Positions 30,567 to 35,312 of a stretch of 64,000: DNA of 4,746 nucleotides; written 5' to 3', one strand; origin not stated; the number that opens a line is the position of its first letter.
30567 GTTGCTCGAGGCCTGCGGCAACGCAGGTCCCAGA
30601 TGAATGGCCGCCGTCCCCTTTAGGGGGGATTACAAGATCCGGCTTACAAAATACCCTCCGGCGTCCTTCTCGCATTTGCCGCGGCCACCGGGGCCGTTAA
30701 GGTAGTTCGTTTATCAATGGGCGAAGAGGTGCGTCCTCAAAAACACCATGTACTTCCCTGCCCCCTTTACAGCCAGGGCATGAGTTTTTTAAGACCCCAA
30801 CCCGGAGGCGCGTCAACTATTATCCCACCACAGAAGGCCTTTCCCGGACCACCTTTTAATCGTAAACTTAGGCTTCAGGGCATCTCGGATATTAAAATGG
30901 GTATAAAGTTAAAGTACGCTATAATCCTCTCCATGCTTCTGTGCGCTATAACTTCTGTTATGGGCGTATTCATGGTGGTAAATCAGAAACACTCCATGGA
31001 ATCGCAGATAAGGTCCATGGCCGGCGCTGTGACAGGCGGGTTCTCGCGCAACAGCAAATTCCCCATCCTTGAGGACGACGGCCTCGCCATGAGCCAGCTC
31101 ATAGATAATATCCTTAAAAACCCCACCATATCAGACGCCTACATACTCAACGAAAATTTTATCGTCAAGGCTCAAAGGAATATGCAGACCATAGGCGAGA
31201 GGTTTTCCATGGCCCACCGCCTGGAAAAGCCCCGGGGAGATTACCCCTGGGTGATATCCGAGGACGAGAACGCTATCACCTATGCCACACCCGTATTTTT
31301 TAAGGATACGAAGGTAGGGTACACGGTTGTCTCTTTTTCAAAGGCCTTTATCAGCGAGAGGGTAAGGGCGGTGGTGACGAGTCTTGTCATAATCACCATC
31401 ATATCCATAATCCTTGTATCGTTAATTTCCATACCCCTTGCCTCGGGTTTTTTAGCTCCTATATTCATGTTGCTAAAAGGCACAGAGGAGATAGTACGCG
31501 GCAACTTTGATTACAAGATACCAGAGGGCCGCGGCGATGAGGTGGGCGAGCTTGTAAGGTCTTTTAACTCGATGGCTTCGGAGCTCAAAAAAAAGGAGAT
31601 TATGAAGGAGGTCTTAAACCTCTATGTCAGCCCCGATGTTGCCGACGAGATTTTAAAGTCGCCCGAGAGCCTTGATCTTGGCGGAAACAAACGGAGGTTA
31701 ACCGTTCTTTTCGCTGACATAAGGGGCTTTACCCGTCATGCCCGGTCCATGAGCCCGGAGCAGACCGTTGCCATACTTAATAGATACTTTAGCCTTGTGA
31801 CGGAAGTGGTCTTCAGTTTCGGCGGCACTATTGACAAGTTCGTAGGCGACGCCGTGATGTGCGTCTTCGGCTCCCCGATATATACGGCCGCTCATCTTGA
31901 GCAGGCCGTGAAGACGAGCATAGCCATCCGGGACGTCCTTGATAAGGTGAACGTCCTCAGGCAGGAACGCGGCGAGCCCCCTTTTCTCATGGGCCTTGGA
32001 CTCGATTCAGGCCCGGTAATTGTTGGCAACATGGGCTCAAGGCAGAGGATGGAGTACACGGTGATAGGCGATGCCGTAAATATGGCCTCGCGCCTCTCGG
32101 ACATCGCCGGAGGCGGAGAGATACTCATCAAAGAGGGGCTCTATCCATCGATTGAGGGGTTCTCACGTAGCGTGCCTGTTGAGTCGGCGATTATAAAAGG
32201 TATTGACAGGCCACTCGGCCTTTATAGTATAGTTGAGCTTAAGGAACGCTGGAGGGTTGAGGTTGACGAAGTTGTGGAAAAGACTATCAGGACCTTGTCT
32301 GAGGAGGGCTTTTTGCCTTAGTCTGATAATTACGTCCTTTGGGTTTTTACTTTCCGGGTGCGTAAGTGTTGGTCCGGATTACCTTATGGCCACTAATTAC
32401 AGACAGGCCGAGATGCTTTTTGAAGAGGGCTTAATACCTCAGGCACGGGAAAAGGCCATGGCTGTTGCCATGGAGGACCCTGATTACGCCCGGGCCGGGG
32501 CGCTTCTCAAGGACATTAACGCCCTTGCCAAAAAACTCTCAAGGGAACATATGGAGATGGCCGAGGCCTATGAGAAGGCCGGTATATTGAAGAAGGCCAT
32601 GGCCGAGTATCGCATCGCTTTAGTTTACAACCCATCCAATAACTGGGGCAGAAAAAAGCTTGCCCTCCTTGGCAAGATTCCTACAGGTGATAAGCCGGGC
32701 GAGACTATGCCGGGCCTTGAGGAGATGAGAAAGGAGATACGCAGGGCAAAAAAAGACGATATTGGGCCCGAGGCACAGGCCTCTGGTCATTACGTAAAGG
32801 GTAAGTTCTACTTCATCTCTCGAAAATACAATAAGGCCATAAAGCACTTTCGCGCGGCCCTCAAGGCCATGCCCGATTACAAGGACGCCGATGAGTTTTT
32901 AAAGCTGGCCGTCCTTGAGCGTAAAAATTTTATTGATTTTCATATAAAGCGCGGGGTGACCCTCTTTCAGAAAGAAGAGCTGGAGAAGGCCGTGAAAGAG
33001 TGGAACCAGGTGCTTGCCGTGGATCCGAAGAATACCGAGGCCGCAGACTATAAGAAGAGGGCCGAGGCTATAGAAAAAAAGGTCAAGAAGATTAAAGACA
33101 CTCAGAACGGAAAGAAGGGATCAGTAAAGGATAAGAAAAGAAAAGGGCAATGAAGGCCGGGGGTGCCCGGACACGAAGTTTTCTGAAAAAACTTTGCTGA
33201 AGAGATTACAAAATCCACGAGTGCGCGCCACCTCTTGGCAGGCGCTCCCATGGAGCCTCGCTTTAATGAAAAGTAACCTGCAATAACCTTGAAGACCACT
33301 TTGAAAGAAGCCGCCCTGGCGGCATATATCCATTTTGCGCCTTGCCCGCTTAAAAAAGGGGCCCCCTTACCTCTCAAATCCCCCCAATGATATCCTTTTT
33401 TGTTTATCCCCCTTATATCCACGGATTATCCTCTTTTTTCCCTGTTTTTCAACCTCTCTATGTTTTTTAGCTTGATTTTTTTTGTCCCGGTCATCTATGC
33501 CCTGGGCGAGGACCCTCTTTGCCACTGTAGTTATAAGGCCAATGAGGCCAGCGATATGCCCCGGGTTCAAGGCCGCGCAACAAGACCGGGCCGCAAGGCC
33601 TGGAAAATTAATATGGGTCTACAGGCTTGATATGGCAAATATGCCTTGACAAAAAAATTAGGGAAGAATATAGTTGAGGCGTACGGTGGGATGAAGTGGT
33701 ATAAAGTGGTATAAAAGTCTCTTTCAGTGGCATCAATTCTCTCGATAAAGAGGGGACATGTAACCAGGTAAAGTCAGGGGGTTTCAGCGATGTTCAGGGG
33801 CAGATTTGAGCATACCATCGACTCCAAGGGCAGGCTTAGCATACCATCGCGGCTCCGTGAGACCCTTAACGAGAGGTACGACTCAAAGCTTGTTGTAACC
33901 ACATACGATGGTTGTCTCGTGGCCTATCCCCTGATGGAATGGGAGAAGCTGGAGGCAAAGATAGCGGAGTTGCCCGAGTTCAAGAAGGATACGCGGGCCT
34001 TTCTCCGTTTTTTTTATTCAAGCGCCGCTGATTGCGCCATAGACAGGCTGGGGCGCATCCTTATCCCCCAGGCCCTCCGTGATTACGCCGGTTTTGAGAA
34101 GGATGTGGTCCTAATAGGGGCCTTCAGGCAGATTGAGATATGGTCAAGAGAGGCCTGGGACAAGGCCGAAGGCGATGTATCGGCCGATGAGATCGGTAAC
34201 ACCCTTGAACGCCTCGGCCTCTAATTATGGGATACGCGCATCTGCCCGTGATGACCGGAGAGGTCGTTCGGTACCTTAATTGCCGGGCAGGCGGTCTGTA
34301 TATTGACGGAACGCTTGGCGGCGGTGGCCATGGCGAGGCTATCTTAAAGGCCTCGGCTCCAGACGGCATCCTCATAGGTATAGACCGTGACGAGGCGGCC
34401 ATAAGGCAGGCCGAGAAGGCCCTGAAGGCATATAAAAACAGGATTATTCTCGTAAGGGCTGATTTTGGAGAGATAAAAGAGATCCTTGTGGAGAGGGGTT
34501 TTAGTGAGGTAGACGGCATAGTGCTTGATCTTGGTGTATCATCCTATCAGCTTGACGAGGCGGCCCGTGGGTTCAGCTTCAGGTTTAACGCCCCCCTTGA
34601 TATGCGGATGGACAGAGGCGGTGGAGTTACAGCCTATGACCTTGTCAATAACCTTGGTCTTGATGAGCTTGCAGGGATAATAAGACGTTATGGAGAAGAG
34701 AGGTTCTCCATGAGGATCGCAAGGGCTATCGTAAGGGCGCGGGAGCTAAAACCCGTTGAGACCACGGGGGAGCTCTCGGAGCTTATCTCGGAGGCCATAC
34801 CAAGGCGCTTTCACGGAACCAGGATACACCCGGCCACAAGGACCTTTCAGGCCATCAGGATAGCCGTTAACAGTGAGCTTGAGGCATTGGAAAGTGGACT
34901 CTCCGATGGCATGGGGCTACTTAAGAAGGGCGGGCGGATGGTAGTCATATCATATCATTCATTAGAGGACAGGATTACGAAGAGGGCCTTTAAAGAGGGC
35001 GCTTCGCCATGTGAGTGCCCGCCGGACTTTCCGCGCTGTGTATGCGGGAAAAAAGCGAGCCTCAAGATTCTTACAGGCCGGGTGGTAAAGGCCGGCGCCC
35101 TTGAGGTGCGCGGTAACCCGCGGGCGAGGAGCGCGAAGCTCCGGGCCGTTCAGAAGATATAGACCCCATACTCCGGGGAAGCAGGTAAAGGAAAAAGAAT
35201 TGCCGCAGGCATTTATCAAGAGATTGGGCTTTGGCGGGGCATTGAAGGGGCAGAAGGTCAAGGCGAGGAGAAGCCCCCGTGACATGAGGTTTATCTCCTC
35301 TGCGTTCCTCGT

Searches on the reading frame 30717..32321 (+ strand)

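Call 37: search_protein_families(library=pfam, proteins=[window:30717-32321:+], max_evalue=0.00001)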
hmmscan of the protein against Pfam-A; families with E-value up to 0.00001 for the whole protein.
window:30717-32321:+ (534 aa): 2 families
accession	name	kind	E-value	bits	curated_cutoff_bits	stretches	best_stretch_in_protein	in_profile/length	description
PF00211.25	Guanylate_cyc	-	6.6e-22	78.4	21.9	1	327-479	8-155/183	Adenylate and Guanylate cyclase catalytic domain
PF00672.30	HAMP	-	2.2e-11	44.3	25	1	244-291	5-52/53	HAMP domain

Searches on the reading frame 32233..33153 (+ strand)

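Call 37: search_protein_families(library=pfam, proteins=[window:32233-33153:+], max_evalue=0.00001)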
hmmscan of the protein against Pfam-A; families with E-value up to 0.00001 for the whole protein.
window:32233-33153:+ (306 aa): 5 families
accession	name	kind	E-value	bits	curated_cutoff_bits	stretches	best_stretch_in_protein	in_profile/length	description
PF07719.23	TPR_2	-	3.3e-17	61.6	27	0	184-216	2-34/34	Tetratricopeptide repeat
PF00515.34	TPR_1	-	4.3e-13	48.9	27.8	0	184-216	2-34/34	Tetratricopeptide repeat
PF13414.12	TPR_11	-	1.3e-11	44.4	26.8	0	243-270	3-30/42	TPR repeat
PF13428.12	TPR_14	-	8.6e-07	29.5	23.5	0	105-145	3-43/44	Tetratricopeptide repeat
PF13181.12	TPR_8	-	2.8e-06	27.5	25.7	0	185-215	3-33/34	Tetratricopeptide repeat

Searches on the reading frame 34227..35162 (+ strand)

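Call 38: search_protein_families(library=pfam, proteins=[window:34227-35162:+], max_evalue=0.00001)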
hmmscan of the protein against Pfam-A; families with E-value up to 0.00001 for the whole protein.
window:34227-35162:+ (311 aa): 1 family
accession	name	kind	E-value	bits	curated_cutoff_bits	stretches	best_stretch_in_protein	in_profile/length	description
PF01795.25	Methyltransf_5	-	1.4e-110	370.1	27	1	4-311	3-309/309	MraW methylase family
